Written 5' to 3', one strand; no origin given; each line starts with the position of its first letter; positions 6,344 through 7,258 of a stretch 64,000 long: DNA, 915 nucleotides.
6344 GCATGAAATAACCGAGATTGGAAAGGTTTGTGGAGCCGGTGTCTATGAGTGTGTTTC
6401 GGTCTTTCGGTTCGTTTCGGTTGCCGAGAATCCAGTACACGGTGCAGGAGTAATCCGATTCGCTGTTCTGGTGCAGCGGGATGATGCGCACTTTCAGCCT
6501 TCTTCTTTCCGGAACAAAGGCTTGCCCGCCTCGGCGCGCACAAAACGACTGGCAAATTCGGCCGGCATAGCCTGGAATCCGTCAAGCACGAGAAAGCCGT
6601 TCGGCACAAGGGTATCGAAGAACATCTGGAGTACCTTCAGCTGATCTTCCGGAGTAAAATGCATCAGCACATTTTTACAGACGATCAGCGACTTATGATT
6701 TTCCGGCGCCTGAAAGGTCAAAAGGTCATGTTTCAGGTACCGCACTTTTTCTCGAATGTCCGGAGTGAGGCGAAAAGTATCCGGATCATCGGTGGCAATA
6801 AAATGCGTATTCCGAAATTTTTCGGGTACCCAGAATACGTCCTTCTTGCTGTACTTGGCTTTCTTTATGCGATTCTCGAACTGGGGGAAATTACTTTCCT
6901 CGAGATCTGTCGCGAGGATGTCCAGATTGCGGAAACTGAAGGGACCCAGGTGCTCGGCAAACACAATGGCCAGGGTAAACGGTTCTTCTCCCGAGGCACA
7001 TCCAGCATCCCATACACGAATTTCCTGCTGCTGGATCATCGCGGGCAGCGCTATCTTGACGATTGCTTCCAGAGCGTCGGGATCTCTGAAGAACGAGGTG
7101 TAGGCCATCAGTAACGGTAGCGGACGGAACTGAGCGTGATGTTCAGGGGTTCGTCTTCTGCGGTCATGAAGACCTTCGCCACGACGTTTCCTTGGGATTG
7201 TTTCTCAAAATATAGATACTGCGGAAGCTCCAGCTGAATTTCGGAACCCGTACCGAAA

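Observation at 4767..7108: Deacetylase + GNAT + MBL hydrolase + truncated CheR form the translationally coupled tail of the chemotaxis operon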

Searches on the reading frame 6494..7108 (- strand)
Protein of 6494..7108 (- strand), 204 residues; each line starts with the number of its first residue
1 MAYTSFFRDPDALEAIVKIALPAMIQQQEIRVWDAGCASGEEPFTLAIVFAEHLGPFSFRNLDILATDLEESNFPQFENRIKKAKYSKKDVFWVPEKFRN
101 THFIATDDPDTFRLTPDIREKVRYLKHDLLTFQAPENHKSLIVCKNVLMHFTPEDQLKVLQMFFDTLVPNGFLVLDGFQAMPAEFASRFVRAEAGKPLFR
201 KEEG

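Call 5: search_protein_families(library=pfam, proteins=[window:6494-7108:-], max_evalue=0.01)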
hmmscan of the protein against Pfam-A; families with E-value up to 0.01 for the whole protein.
window:6494-7108:- (204 aa): 6 families
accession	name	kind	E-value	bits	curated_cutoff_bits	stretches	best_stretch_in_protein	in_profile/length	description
PF01739.24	CheR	-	2.2e-33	115.8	27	1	4-182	3-180/195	CheR methyltransferase, SAM binding domain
PF13649.12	Methyltransf_25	-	1.9e-05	25.7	27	1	121-171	47-97/97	Methyltransferase domain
PF13489.12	Methyltransf_23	-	5.3e-05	23.4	27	1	23-179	19-120/164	Methyltransferase domain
PF08242.18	Methyltransf_12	-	0.0002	22.4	30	1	109-173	64-98/98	Methyltransferase domain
PF08241.18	Methyltransf_11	-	0.00056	20.9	21.2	1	120-175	43-95/95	Methyltransferase domain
PF13847.12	Methyltransf_31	-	0.0086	16.2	27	0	29-179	4-113/145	Methyltransferase domain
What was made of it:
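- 6494..7108 (-): CheRc: a CheR catalytic (SAM-binding) domain only, 204 aa, with no N-terminal helical domain. PF01739, E = 2.2e-33, with no PF03705 (call 5).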

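Call 6: search_protein_families(library=ncbifam, proteins=[window:6494-7108:-], max_evalue=0.01)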
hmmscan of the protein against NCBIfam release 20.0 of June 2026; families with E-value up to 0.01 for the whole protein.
window:6494-7108:- (204 aa): 2 families
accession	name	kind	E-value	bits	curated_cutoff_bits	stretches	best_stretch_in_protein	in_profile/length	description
NF007902.0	PRK10611.1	equivalog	5e-14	52.2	435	1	4-174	94-259/287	protein-glutamate O-methyltransferase CheR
TIGR04345.1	ovoA_Cterm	equivalog_domain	6e-07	29.2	170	1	9-77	22-90/242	putative 4-mercaptohistidine N1-methyltransferase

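Call 33: search_solved_structures(query=window:6494-7108:-, max_evalue=0.001, show_alignments=1)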
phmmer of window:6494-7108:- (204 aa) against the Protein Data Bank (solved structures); distinct sequences matched with E-value up to 0.001: 8.
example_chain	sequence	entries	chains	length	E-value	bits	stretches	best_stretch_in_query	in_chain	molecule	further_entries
5ftw_A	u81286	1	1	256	2.4e-17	66.6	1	4-176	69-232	CHEMOTAXIS PROTEIN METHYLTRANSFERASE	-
5xly_A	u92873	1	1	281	1.1e-14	57.9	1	4-181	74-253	Chemotaxis protein methyltransferase 1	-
5xlx_A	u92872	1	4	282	1.1e-14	57.9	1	4-181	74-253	Chemotaxis protein methyltransferase 1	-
5y4r_A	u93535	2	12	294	1.2e-14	57.7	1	4-181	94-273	Chemotaxis protein methyltransferase 1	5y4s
1bc5_A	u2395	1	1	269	3.6e-09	39.8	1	4-175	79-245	CHEMOTAXIS RECEPTOR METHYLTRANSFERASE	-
1af7_A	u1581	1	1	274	3.8e-09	39.8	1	4-175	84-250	CHEMOTAXIS RECEPTOR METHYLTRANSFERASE CHER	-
3ujd_A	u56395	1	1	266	0.0005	23.1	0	120-181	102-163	Phosphoethanolamine N-methyltransferase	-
3uj6_A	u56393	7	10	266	0.00051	23.1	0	120-181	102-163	Phosphoethanolamine N-methyltransferase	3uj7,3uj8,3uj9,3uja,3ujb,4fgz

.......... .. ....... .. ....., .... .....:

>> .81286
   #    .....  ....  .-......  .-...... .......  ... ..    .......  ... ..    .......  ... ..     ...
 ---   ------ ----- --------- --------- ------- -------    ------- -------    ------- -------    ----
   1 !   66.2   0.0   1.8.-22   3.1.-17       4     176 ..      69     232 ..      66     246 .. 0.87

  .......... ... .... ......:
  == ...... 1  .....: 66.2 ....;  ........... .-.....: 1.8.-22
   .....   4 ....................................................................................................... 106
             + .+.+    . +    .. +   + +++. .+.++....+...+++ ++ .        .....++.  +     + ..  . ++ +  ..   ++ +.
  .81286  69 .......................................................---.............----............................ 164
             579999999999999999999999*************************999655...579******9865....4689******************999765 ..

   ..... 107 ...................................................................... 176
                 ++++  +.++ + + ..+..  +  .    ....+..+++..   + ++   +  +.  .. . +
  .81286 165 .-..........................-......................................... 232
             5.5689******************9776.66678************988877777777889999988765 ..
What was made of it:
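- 6494..7108 (-): Aligns to residues 69-232 of B. subtilis CheR (call 33).
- On CheR protein-glutamate O-methyltransferases: Aligns to CheR structures 5ftw, 5xly and 1af7 (call 33).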

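Call 40: find_homologous_proteins(query=window:6494-7108:-, max_evalue=1e-10)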
Query window:6494-7108:- (204 aa): 278 proteins with E <= 1e-10 among 387 candidates; the best 120 are listed.
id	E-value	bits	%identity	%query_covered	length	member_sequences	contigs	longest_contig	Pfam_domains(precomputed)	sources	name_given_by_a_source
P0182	8.4e-134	461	100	100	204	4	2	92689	PF13649.13,PF01739.25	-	-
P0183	1.3e-107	376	81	100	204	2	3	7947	PF01739.25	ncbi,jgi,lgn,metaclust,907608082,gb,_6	metaclust:\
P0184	1.8e-97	343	72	100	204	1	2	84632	PF01739.25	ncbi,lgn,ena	-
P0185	7.5e-97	341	72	100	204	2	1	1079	PF01739.25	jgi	jgi:chemotaxis protein methyltransferase CheR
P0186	2.3e-95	336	72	100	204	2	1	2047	PF01739.25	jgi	jgi:chemotaxis protein methyltransferase CheR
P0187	1.2e-94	334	70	100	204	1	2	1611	PF01739.25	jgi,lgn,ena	-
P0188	2.1e-94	333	70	100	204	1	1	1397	PF01739.25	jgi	-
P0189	1.4e-89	317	67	100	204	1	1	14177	PF01739.25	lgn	-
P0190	7.7e-89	315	69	100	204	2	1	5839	PF01739.25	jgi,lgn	jgi:chemotaxis protein methyltransferase CheR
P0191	2.7e-88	313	67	100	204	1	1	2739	PF13489.13,PF01739.25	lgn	-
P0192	3.4e-88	313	67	100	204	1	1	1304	PF01739.25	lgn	-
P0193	3.6e-88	313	67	99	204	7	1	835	PF01739.25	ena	-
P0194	4.6e-87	309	65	99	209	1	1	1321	PF13649.13,PF01739.25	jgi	jgi:chemotaxis protein methyltransferase CheR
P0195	6.3e-87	308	69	99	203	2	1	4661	PF13649.13,PF01739.25,PF08242.19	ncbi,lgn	-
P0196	1.4e-86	307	67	99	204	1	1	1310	PF01739.25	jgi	jgi:chemotaxis protein methyltransferase CheR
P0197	1.8e-86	307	67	99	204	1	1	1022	PF01739.25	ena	-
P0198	7.9e-86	305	67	99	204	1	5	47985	PF01739.25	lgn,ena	-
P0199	1.1e-85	304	66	100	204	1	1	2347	PF01739.25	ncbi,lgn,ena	-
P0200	1.6e-85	304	68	99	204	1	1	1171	PF13649.13,PF01739.25,PF08241.19,PF08242.19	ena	-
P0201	9.9e-85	301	65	99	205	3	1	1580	PF13649.13,PF01739.25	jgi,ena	jgi:chemotaxis protein methyltransferase CheR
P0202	1.5e-84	301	66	99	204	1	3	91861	PF13649.13,PF01739.25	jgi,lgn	jgi:chemotaxis protein methyltransferase CheR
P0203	2.7e-84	300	63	99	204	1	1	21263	PF01739.25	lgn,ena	-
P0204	4.4e-84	299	65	99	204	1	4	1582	PF01739.25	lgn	-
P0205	7.8e-84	298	64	99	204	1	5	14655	PF13649.13,PF01739.25,PF08242.19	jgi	jgi:chemotaxis protein methyltransferase CheR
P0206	9.8e-84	298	65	100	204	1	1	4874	PF01739.25,PF08242.19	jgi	-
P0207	1.1e-83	298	65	99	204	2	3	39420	PF13649.13,PF01739.25,PF08242.19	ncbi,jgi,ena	-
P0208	1.6e-83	297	66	99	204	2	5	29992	PF01739.25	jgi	jgi:chemotaxis protein methyltransferase CheR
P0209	1.7e-83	297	66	99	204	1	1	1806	PF13649.13,PF01739.25,PF08241.19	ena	-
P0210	2.8e-83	297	62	100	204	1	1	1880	PF01739.25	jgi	jgi:chemotaxis protein methyltransferase CheR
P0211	4.5e-83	296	66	99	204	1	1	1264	PF13649.13,PF01739.25,PF08241.19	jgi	jgi:chemotaxis protein methyltransferase CheR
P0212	4.6e-83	296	64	99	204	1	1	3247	PF13649.13,PF01739.25,PF08242.19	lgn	-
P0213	4.8e-83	296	65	99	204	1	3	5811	PF13649.13,PF01739.25,PF08242.19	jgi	jgi:chemotaxis protein methyltransferase CheR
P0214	5.2e-83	296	66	99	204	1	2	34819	PF01739.25,PF08242.19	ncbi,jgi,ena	jgi:chemotaxis protein methyltransferase CheR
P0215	9.5e-83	295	65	99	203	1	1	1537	PF01739.25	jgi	-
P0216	1.2e-82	295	66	99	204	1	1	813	PF13649.13,PF01739.25,PF08241.19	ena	-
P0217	1.9e-82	294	65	100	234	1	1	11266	PF01739.25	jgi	jgi:chemotaxis protein methyltransferase CheR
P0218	2.2e-82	294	65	99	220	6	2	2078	PF13649.13,PF01739.25,PF08242.19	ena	-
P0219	2.4e-82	293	63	100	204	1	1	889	PF13649.13,PF01739.25,PF08242.19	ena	-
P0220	3.7e-82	293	64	100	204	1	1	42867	PF01739.25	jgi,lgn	-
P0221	4.9e-82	292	62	99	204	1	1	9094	PF13489.13,PF13649.13,PF01739.25,PF08241.19,PF08242.19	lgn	-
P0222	5.9e-82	292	65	99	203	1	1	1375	PF13649.13,PF01739.25,PF08242.19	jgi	jgi:chemotaxis protein methyltransferase CheR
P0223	7.3e-82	292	64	99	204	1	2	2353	PF01739.25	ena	-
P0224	8.1e-82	292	62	100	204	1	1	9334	PF01739.25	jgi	jgi:chemotaxis protein methyltransferase CheR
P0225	1.1e-81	291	64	100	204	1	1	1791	PF13649.13,PF01739.25,PF08242.19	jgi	jgi:chemotaxis protein methyltransferase CheR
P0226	1.2e-81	291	66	99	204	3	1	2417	PF13649.13,PF01739.25,PF08242.19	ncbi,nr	ncbi:MAG: CheR family methyltransferase [Geothrix sp.]|nr:CheR family methyltransferase [Geothrix sp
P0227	1.3e-81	291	65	99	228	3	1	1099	PF13649.13,PF01739.25,PF08242.19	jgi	jgi:chemotaxis protein methyltransferase CheR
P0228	1.6e-81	291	64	99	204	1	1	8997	PF13649.13,PF01739.25,PF08242.19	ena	-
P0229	1.7e-81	291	65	98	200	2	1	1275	PF13649.13,PF01739.25,PF08242.19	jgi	-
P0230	1.7e-81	291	65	99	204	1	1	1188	PF01739.25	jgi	jgi:chemotaxis protein methyltransferase CheR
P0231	2.1e-81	290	66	99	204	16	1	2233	PF01739.25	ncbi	-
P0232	2.2e-81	290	64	99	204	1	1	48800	PF01739.25,PF08242.19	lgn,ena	-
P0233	2.6e-81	290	64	100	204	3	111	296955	PF13649.13,PF01739.25,PF08242.19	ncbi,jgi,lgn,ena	-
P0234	3.5e-81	290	64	99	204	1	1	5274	PF01739.25,PF08242.19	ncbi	-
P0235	3.7e-81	290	62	100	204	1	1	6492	PF13649.13,PF01739.25,PF08242.19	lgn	-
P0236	5.0e-81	289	62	100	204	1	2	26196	PF01739.25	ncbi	-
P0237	5.1e-81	289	62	100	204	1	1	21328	PF13649.13,PF01739.25,PF08242.19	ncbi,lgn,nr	ncbi:MAG: methyltransferase domain-containing protein [Holophagaceae bacterium]|nr:methyltransferase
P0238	6.0e-81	289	62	99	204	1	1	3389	PF01739.25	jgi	jgi:chemotaxis protein methyltransferase CheR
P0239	7.0e-81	289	63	100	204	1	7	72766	PF13489.13,PF13649.13,PF01739.25,PF08242.19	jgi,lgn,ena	-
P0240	7.2e-81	289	64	99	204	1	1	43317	PF13649.13,PF01739.25,PF08242.19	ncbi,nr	ncbi:MAG: CheR family methyltransferase [Holophaga sp.]|nr:CheR family methyltransferase [Holophaga 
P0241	8.5e-81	288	64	100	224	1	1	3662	PF01739.25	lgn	-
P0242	1.5e-80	288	62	99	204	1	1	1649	PF01739.25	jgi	jgi:chemotaxis protein methyltransferase CheR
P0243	1.5e-80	288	62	99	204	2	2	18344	PF01739.25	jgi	jgi:chemotaxis protein methyltransferase CheR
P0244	1.6e-80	288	62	100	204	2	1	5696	PF13649.13,PF01739.25,PF08242.19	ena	-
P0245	1.8e-80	287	65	100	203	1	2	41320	PF13649.13,PF01739.25,PF08241.19,PF08242.19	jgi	-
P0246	2.5e-80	287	64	99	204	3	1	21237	PF13649.13,PF01739.25,PF08242.19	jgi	-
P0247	3.3e-80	287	64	99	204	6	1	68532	PF01739.25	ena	-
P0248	4.3e-80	286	65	99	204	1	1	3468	PF01739.25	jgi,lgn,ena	-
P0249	4.3e-80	286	65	99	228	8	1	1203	PF13649.13,PF01739.25,PF08242.19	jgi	-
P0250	5.2e-80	286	63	99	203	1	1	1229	PF13649.13,PF01739.25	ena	-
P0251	5.3e-80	286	62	99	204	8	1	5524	PF13649.13,PF01739.25,PF08242.19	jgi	-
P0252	6.8e-80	285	61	100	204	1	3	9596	PF13649.13,PF01739.25,PF08242.19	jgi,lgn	jgi:chemotaxis protein methyltransferase CheR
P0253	7.5e-80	285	63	99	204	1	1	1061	PF01739.25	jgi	jgi:chemotaxis protein methyltransferase CheR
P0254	9.1e-80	285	63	100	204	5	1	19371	PF13649.13,PF01739.25,PF08242.19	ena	-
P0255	1.2e-79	285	64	99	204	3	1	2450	PF13649.13,PF01739.25,PF08242.19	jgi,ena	-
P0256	1.5e-79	284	64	99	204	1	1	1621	PF13649.13,PF01739.25,PF08242.19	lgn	-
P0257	1.5e-79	284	64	99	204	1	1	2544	PF01739.25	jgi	-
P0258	1.9e-79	284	63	100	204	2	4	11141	PF13649.13,PF01739.25,PF08242.19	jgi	jgi:chemotaxis protein methyltransferase CheR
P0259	2.4e-79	284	61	100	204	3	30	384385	PF13649.13,PF01739.25,PF08242.19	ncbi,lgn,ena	-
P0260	2.9e-79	283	63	100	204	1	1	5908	PF13649.13,PF01739.25,PF08242.19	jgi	jgi:chemotaxis protein methyltransferase CheR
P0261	3.2e-79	283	61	100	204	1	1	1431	PF01739.25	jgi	jgi:chemotaxis protein methyltransferase CheR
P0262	4.4e-79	283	64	100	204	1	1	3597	PF01739.25,PF08242.19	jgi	jgi:chemotaxis protein methyltransferase CheR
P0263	4.9e-79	283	61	99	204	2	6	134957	PF13649.13,PF01739.25,PF08242.19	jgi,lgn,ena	jgi:chemotaxis protein methyltransferase CheR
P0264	7.9e-79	282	64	99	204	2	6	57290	PF13649.13,PF01739.25,PF08242.19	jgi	jgi:chemotaxis protein methyltransferase CheR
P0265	9.4e-79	282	61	99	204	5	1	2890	PF13489.13,PF13649.13,PF01739.25,PF08241.19,PF08242.19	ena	-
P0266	1.1e-78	282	62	100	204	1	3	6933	PF13649.13,PF01739.25,PF08242.19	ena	-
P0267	1.3e-78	281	62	100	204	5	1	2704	PF13649.13,PF01739.25,PF08242.19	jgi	-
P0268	1.3e-78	281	61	100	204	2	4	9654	PF01739.25,PF08242.19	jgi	jgi:chemotaxis protein methyltransferase CheR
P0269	2.1e-78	281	63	100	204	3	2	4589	PF01739.25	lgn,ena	-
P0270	2.8e-78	280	62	99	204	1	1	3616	PF13649.13,PF01739.25,PF08242.19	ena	-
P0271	3.2e-78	280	62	100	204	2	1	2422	PF01739.25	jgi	jgi:chemotaxis protein methyltransferase CheR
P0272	3.5e-78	280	61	100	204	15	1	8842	PF13649.13,PF01739.25,PF08242.19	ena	-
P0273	4.7e-78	279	61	100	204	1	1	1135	PF13649.13,PF01739.25,PF08241.19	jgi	jgi:chemotaxis protein methyltransferase CheR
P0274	4.9e-78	279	61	100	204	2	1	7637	PF13649.13,PF01739.25,PF08242.19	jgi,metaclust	metaclust:\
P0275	6.5e-78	279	63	99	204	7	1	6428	PF13649.13,PF01739.25,PF08242.19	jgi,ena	jgi:chemotaxis protein methyltransferase CheR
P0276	9.8e-78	278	63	99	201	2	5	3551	PF13649.13,PF01739.25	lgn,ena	-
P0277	1.1e-77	278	61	99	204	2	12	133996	PF01739.25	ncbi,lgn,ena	-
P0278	1.6e-77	278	62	99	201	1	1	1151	PF13649.13,PF01739.25,PF08241.19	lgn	-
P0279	1.8e-77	278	62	99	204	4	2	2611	PF13649.13,PF01739.25,PF08242.19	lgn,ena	-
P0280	1.9e-77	278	63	99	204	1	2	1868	PF01739.25,PF08242.19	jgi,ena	jgi:chemotaxis protein methyltransferase CheR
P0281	2.5e-77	277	60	99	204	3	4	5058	PF01739.25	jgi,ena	-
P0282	3.2e-77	277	61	100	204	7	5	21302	PF13649.13,PF01739.25,PF08242.19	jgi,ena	jgi:chemotaxis protein methyltransferase CheR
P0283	4.9e-77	276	62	99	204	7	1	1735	PF13649.13,PF01739.25,PF08242.19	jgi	jgi:chemotaxis protein methyltransferase CheR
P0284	8.7e-77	275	59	99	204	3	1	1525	PF13489.13,PF13649.13,PF01739.25,PF08241.19,PF08242.19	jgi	-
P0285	1.5e-76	275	63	99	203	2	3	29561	PF13649.13,PF01739.25,PF08242.19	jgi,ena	-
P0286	1.6e-76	274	60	100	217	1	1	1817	PF01739.25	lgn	-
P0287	1.7e-76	274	60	99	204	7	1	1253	PF01739.25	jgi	-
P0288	5.5e-76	273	60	100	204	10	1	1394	PF13649.13,PF01739.25,PF08242.19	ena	-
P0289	6.2e-76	273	61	99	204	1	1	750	PF01739.25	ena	-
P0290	8.5e-76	272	63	99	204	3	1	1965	PF13649.13,PF01739.25,PF08242.19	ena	-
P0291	1.3e-75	271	61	99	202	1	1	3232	PF13649.13,PF01739.25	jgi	-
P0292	3.0e-75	270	60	99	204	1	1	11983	PF01739.25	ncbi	ncbi:MAG: CheR family methyltransferase [Spirochaetota bacterium]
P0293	1.7e-73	265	60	90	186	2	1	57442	PF01739.25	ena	-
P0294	3.0e-73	264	60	99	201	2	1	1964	PF13649.13,PF01739.25,PF08241.19,PF08242.19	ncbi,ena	-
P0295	1.6e-72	261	58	99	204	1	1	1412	PF01739.25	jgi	jgi:chemotaxis protein methyltransferase CheR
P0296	4.3e-72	260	58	99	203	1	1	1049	PF13649.13,PF01739.25,PF08242.19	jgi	jgi:chemotaxis protein methyltransferase CheR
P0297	2.4e-62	228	52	99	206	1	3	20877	PF01739.25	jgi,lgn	jgi:chemotaxis protein methyltransferase CheR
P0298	1.1e-60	223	51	100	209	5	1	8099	PF13649.13,PF01739.25,PF08241.19,PF08242.19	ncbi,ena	-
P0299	1.7e-60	222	52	99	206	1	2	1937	PF13649.13,PF01739.25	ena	-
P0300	5.8e-60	220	51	99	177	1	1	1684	PF13489.13,PF13649.13,PF01739.25,PF08241.19,PF08242.19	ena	-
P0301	6.6e-60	220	51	99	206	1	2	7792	PF13649.13,PF01739.25,PF08241.19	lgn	-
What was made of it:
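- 6494..7108 (-): Conserved family of about 204 aa (call 40).
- Checked: It belongs to a conserved family in which most of the best 120 homologues listed are 204 aa, all of them with PF01739 and no CheR_N (278 homologues in total; call 40).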

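Call 41: find_encoding_contigs(protein=P0297, flank=9000, max_places=2)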
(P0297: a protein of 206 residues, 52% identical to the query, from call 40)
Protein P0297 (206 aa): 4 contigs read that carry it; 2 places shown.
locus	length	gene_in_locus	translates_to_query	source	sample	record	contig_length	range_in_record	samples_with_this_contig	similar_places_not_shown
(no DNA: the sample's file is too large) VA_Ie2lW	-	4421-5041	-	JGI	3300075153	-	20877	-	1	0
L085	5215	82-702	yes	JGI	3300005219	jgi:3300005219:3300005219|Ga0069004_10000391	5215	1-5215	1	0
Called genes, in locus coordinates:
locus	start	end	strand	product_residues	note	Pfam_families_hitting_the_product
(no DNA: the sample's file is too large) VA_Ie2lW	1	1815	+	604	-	?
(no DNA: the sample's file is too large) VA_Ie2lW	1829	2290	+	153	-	PF01584:CheW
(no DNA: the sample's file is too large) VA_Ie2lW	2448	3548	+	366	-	PF00072:Response_reg, PF01339:CheB_methylest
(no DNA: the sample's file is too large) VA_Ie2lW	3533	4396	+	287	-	PF03705:CheR_N (faint), PF01739:CheR, PF08242:Methyltransf_12 (faint), PF13649:Methyltransf_25 (faint), PF08241:Methyltransf_11 (weak)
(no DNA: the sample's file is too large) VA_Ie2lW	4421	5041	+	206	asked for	PF01739:CheR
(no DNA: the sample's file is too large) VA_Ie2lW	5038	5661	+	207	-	PF00753:Lactamase_B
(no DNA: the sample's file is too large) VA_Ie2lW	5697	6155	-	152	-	PF13581:HATPase_c_2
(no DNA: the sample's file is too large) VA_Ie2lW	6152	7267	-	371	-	PF00072:Response_reg, PF07228:SpoIIE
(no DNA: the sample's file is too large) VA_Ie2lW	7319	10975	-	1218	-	PF00989:PAS, PF13426:PAS_9, PF00989:PAS, PF08448:PAS_4, PF13426:PAS_9, PF08447:PAS_3, PF00512:HisKA, PF02518:HATPase_c, +4 more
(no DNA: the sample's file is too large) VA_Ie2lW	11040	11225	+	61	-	-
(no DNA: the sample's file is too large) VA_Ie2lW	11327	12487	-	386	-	PF13579:Glyco_trans_4_4 (weak), PF13439:Glyco_transf_4, PF00534:Glycos_transf_1, PF13692:Glyco_trans_1_4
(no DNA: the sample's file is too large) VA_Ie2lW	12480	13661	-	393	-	PF13439:Glyco_transf_4, PF13579:Glyco_trans_4_4 (weak), PF00534:Glycos_transf_1, PF13692:Glyco_trans_1_4, PF13524:Glyco_trans_1_2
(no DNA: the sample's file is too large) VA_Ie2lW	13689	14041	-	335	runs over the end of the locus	PF04055:Radical_SAM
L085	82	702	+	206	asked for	PF01739:CheR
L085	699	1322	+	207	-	PF00753:Lactamase_B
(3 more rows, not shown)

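Call 42: find_encoding_contigs(protein=P0298, flank=8000, max_places=1)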
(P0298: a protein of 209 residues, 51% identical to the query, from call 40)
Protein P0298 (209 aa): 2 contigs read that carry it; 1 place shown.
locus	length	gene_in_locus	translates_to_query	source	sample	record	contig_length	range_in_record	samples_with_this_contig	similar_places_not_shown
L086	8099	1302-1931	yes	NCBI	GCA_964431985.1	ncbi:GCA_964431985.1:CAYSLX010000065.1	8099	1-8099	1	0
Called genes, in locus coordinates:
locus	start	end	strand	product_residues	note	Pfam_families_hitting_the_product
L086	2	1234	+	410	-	?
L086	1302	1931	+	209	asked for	PF01739:CheR, PF08241:Methyltransf_11 (faint), PF08242:Methyltransf_12 (faint), PF13649:Methyltransf_25 (faint)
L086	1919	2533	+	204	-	PF00753:Lactamase_B, PF23023:Anti-Pycsar_Apyc1 (faint), PF12706:Lactamase_B_2 (weak)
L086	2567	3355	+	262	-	-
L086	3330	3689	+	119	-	PF01339:CheB_methylest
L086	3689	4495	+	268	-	PF01739:CheR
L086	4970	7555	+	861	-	PF07694:5TM-5TMR_LYT, PF00989:PAS, PF08447:PAS_3, PF08448:PAS_4, PF13426:PAS_9, PF08448:PAS_4 (weak), PF00512:HisKA, PF02518:HATPase_c, +3 more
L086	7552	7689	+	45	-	-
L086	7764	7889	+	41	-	-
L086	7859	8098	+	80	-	?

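Call 44: search_protein_families(library=padloc, proteins=[window:6494-7108:-], max_evalue=0.01)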
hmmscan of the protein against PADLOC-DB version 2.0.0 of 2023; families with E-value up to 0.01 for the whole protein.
window:6494-7108:- (204 aa): 1 family
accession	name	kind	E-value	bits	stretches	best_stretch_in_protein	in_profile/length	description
PDLC04134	mad2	-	2.7e-06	24.5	1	6-185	273-404/492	mads_2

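Call 56: search_protein_families(library=pfam, proteins=[L086:2567-3355:+, L086:2-1234:+], max_evalue=0.01)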
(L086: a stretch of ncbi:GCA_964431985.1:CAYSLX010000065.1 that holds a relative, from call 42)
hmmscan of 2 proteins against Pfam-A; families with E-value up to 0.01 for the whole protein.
L086:2567-3355:+ (262 aa): 1 family
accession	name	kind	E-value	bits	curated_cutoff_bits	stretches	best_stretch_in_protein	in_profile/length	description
PF00072.30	Response_reg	-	1.1e-22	80.7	30.2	1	8-113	1-102/111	Response regulator receiver domain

L086:2-1234:+ (410 aa): 9 families
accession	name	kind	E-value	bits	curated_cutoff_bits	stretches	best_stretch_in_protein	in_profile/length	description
PF00015.26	MCPsignal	-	2e-32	112.9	34.6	1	159-326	3-170/172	Methyl-accepting chemotaxis protein (MCP) signalling domain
PF06103.16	DUF948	-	2.6e-05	24.7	37.2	0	51-114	24-87/89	Bacterial protein of unknown function (DUF948)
PF20667.3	Sec10_N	-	0.00013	22.5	27.4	0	225-287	7-70/118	Exocyst complex component Sec10, N-terminal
PF04108.17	ATG17_like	-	0.00077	19.5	43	0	100-299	114-280/355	Autophagy protein ATG17-like domain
PF13949.11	ALIX_LYPXL_bnd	-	0.0012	18.6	30.8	0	10-352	13-288/295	ALIX V-shaped domain binding to HIV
PF07889.17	DUF1664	-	0.0023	18.4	34.6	0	44-123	43-122/124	Protein of unknown function (DUF1664)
PF14523.12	Syntaxin_2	-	0.0025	18.2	26.5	0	239-330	27-113/134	Syntaxin-like protein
PF01576.24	Myosin_tail_1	-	0.0032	15.8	38.1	1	231-382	327-475/1081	Myosin tail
PF18947.5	HAMP_2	-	0.0061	16.9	24.3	1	1-28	36-63/67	HAMP domain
